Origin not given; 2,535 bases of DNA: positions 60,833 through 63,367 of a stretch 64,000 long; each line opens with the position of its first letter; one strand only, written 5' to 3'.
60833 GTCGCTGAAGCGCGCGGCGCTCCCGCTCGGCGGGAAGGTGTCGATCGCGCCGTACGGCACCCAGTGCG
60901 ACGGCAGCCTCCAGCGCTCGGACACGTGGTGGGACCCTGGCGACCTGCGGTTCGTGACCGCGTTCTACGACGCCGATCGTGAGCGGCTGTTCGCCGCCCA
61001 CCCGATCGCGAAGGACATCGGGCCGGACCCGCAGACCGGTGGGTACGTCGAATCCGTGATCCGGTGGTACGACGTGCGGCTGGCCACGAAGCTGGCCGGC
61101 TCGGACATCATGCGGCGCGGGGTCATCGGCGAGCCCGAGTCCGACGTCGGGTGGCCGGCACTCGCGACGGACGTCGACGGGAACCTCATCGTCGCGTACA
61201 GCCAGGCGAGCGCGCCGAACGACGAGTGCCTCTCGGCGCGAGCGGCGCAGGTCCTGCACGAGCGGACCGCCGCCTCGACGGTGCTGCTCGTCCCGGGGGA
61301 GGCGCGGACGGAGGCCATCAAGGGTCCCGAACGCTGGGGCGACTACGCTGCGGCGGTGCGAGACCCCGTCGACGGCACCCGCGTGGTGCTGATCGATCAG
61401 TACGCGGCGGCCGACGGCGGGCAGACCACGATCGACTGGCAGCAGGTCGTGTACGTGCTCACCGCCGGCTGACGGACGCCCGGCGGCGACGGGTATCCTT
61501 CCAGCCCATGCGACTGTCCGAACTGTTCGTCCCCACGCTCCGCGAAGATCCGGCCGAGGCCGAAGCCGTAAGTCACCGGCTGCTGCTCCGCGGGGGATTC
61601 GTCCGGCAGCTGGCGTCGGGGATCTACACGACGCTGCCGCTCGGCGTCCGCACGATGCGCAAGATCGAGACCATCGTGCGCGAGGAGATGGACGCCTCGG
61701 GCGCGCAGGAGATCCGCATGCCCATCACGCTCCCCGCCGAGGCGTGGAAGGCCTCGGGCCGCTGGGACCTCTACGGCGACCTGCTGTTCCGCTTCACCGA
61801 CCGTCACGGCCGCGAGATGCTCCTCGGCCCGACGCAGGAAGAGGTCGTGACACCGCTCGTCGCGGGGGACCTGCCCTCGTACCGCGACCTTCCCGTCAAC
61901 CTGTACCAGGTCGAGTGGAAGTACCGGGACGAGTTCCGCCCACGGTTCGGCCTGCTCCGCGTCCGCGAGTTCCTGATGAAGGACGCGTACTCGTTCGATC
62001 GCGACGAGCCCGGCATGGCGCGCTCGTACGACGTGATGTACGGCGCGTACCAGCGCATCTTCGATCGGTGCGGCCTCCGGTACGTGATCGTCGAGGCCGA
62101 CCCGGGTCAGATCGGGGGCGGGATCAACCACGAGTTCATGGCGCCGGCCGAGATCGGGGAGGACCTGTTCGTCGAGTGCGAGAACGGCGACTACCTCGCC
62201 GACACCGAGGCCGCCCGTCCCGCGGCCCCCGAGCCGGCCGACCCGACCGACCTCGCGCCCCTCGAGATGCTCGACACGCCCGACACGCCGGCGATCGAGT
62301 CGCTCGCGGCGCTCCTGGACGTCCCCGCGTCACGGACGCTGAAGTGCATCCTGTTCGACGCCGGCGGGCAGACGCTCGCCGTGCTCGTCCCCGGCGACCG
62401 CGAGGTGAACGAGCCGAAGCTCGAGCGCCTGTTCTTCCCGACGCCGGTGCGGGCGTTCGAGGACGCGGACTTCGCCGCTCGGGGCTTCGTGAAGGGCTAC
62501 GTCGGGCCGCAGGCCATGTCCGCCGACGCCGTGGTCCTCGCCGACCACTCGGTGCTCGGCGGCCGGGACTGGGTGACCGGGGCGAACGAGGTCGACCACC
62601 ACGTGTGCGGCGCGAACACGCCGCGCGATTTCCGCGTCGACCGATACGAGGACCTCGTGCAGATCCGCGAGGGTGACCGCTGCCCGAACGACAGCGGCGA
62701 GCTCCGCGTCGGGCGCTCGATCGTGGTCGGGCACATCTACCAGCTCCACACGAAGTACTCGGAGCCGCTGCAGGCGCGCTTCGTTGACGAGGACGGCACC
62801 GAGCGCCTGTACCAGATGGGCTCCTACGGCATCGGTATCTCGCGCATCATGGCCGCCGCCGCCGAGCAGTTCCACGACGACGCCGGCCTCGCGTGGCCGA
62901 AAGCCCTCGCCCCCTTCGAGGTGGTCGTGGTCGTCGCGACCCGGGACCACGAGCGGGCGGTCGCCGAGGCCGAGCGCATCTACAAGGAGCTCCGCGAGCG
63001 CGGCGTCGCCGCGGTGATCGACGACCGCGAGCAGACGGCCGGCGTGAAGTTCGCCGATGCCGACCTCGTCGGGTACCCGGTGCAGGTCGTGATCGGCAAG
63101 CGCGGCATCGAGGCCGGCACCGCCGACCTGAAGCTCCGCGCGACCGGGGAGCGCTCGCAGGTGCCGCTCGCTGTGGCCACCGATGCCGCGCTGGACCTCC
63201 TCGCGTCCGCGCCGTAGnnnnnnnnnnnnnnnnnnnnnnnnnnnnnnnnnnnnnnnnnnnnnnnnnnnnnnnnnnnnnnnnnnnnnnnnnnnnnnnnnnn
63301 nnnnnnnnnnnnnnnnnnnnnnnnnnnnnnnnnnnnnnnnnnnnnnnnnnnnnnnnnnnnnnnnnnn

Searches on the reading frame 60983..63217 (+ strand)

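Call 35: search_protein_families(library=pfam, proteins=[window:60983-63217:+], max_evalue=0.001)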
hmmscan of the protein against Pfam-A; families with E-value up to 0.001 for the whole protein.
window:60983-63217:+ (744 aa): 3 families
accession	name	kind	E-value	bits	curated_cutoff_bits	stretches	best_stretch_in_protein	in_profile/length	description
PF00587.30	tRNA-synt_2b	-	1.2e-23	84.5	29.3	1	269-629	1-178/179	tRNA synthetase class II core domain (G, H, P, S and T)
PF03129.25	HGTP_anticodon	-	3.3e-18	66.1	21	1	647-730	2-85/94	Anticodon binding domain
PF04073.20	tRNA_edit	-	3.4e-18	66.4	25.5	1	432-545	1-117/123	Aminoacyl-tRNA editing domain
